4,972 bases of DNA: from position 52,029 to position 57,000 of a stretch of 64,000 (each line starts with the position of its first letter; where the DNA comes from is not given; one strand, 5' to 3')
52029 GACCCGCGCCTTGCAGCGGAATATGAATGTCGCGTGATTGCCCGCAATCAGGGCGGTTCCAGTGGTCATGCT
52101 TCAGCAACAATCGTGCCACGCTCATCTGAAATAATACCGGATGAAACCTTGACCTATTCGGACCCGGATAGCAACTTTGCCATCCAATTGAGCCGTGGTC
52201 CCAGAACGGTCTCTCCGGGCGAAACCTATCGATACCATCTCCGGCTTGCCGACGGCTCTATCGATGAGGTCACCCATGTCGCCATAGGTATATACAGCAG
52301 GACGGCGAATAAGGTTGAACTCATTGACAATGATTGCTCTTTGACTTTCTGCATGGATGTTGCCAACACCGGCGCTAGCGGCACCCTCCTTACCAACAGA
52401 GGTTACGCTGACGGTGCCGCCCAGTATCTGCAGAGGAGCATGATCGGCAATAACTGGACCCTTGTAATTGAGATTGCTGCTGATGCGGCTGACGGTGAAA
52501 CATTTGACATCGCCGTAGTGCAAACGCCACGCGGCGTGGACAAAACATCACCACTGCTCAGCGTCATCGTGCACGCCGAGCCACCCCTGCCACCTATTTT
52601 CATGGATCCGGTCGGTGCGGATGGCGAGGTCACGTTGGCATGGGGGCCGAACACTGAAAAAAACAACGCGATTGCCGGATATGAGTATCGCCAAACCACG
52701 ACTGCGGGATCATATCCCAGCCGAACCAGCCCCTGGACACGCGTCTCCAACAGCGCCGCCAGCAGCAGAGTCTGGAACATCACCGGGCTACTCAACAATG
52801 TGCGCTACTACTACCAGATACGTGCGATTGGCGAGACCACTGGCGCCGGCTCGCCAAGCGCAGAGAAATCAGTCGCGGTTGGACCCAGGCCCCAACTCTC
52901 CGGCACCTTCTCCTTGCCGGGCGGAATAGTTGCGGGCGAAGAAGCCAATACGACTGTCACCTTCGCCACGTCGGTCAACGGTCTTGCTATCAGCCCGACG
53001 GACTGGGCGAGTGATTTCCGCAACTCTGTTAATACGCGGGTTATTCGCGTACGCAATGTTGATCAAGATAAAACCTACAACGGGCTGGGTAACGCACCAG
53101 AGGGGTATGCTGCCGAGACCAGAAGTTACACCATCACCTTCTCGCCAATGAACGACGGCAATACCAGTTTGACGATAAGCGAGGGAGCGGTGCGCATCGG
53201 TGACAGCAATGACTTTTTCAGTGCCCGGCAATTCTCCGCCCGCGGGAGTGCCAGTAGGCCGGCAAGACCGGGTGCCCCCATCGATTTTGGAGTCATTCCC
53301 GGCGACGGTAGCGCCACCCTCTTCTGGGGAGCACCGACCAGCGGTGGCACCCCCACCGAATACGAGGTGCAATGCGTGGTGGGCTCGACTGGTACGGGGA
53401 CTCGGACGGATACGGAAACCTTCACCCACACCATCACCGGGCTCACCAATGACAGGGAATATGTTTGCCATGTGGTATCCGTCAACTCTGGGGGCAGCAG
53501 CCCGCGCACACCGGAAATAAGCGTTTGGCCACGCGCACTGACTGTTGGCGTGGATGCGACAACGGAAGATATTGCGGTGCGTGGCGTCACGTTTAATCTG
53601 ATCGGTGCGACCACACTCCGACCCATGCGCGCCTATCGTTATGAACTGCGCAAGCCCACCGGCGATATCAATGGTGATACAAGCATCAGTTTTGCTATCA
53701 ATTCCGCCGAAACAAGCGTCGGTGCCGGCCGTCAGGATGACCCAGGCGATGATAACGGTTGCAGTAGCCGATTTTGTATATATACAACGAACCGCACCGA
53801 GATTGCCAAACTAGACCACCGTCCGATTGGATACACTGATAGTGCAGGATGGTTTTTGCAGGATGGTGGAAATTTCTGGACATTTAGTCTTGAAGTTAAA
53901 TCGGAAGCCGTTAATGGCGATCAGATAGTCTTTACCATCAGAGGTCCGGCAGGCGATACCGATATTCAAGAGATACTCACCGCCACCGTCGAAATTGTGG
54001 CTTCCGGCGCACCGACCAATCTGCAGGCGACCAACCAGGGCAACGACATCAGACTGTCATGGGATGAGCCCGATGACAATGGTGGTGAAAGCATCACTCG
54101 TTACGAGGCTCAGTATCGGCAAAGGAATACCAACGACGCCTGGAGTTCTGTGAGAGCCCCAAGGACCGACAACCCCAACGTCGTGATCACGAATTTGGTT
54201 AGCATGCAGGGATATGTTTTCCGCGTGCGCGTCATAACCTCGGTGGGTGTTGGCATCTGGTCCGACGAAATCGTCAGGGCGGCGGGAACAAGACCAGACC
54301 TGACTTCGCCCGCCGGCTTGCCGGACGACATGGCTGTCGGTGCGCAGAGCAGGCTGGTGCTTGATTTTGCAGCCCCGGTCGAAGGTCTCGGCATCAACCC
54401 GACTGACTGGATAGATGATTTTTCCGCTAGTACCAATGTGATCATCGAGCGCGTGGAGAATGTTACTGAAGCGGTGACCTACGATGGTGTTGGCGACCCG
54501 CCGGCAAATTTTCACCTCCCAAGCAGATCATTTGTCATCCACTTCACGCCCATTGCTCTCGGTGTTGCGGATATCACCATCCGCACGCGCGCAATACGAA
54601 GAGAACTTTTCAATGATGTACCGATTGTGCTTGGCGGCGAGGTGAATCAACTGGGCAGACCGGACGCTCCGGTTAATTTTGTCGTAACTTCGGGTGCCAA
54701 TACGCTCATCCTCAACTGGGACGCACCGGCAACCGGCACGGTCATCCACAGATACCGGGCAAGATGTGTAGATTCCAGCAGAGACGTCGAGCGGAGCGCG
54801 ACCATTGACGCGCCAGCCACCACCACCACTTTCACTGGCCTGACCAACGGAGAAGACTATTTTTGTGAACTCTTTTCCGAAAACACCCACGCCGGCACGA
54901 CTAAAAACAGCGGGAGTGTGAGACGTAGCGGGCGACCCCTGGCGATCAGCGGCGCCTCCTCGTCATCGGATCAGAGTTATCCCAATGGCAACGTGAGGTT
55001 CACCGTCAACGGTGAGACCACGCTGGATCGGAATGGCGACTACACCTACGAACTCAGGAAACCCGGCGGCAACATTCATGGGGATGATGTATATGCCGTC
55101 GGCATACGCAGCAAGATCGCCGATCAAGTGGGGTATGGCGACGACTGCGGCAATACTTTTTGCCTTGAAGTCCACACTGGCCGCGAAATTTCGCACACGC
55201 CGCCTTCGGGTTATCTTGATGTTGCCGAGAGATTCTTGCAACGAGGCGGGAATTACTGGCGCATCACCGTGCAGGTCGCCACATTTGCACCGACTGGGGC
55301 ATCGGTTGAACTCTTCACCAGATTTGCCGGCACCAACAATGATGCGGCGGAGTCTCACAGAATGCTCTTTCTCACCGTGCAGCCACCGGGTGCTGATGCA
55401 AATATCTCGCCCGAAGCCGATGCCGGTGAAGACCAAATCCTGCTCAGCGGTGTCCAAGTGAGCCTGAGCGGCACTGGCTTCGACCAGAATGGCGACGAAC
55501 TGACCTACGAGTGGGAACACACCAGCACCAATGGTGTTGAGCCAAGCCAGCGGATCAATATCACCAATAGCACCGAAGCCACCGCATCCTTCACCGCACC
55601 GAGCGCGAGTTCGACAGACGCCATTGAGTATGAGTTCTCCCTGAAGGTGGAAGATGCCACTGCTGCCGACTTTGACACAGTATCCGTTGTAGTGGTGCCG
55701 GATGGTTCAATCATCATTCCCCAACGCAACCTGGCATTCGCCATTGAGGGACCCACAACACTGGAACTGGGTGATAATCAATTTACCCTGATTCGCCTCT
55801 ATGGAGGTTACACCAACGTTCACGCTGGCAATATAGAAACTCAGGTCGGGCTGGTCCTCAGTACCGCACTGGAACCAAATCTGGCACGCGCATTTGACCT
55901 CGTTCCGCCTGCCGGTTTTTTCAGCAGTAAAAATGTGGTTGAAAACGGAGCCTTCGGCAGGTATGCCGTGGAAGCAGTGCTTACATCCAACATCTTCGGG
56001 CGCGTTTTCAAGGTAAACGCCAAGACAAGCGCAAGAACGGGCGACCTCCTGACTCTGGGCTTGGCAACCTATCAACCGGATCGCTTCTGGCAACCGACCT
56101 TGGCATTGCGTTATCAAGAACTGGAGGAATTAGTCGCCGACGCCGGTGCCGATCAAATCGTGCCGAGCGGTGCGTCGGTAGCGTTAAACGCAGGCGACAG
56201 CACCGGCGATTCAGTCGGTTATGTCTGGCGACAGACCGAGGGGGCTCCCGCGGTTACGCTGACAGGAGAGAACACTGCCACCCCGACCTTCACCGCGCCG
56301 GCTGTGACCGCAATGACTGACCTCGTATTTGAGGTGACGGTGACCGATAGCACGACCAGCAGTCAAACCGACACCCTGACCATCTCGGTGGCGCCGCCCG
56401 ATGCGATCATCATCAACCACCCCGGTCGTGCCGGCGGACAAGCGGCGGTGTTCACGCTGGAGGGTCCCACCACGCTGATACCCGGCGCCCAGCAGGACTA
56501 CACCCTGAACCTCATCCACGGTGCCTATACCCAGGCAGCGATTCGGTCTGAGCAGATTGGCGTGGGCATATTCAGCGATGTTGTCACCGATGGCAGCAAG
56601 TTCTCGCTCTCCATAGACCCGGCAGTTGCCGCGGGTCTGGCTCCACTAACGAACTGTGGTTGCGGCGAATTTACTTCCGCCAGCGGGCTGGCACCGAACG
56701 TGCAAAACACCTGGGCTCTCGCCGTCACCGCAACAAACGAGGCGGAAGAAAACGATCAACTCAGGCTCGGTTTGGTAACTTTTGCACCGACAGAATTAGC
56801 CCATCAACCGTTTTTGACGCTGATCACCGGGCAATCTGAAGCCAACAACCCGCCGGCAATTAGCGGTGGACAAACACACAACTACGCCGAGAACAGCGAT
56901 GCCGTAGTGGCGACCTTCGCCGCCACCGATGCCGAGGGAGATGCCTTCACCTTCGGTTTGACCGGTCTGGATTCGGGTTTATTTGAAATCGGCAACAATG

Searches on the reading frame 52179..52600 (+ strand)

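Call 32: search_protein_families(library=ncbifam, proteins=[window:52179-52600:+], max_evalue=10)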
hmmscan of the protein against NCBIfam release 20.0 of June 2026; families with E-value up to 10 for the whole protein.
window:52179-52600:+ (140 aa): 1 family
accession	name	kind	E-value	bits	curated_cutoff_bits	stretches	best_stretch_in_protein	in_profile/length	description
NF041895.1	choice_anch_V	domain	0.053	13.6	42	1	2-27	41-65/150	choice-of-anchor V domain-containing protein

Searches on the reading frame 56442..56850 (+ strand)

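Call 32: search_protein_families(library=ncbifam, proteins=[window:56442-56850:+], max_evalue=10)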
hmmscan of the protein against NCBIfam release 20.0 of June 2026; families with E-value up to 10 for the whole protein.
window:56442-56850:+ (136 aa): 2 families
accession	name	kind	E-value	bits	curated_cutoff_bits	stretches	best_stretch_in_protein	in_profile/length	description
NF041894.1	MXAN_6652_fam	equivalog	0.014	15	200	1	4-30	44-70/203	MXAN_6652 family MXYO-CTERM-anchored protein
NF041895.1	choice_anch_V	domain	0.019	15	42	1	4-33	41-70/150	choice-of-anchor V domain-containing protein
